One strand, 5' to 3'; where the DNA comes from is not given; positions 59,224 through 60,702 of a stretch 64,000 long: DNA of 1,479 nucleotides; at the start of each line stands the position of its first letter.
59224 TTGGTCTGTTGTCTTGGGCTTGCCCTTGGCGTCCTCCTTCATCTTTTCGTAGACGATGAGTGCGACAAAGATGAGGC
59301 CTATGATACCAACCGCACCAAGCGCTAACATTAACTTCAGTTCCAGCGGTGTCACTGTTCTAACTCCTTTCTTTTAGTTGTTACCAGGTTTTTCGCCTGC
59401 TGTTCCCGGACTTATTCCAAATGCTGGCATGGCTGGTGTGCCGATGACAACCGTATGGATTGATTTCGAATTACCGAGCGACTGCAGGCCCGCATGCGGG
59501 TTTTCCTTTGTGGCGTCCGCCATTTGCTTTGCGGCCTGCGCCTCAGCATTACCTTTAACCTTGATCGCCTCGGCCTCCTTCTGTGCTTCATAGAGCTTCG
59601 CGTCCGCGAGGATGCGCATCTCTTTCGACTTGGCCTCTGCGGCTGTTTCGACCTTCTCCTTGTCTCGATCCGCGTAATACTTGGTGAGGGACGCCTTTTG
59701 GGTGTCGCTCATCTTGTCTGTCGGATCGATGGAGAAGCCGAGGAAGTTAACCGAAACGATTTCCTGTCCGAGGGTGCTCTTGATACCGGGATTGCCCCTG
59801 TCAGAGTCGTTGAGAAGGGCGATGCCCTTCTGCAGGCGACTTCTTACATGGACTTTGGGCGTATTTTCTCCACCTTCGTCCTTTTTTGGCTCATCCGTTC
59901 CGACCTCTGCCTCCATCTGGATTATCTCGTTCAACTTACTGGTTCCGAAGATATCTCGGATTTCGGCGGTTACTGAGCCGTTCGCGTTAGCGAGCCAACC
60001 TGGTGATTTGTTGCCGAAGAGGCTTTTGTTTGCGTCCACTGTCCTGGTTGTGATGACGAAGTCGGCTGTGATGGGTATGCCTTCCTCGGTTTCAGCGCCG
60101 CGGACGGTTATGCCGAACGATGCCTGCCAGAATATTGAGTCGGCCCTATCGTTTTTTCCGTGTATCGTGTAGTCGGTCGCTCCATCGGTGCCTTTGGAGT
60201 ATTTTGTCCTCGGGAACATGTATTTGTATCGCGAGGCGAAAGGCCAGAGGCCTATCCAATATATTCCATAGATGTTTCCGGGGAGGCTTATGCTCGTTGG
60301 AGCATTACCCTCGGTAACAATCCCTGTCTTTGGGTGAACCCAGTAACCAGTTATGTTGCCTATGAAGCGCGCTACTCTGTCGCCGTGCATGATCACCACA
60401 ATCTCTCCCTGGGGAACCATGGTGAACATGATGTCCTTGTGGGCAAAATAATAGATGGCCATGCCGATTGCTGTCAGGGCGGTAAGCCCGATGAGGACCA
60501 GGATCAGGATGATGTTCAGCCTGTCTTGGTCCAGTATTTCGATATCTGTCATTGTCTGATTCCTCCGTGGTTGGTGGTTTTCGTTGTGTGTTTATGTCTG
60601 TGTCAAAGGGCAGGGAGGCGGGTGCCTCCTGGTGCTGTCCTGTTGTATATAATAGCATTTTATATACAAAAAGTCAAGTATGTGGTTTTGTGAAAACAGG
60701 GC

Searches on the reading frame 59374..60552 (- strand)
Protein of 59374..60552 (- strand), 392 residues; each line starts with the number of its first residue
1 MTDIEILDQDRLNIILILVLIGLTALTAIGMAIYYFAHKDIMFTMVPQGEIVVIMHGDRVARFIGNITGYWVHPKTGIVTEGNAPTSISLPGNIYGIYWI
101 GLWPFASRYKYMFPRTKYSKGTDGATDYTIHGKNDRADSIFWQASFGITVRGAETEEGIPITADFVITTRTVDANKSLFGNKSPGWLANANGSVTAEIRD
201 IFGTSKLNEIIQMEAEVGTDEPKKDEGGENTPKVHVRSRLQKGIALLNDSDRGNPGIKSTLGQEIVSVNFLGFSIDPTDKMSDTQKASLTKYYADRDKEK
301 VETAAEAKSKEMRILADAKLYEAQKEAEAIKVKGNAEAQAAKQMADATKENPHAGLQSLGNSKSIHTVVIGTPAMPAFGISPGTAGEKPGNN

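Call 45: search_protein_families(library=pfam, max_evalue=0.01, proteins=[window:59374-60552:-])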
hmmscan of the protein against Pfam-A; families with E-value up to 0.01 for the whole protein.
window:59374-60552:- (392 aa): 0 families

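Call 46: search_protein_families(library=ncbifam, max_evalue=0.01, proteins=[window:59374-60552:-])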
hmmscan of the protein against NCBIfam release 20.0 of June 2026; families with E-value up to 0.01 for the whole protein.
window:59374-60552:- (392 aa): 2 families
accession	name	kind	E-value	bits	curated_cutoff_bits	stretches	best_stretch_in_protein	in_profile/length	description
TIGR01932.1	hflC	equivalog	0.002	17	134.4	1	194-353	123-283/318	protease modulator HflC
NF058507.1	FlotScfldFlot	equivalog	0.0046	16.1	700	1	292-354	336-402/477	flotillin lipid rafts scaffold protein FloT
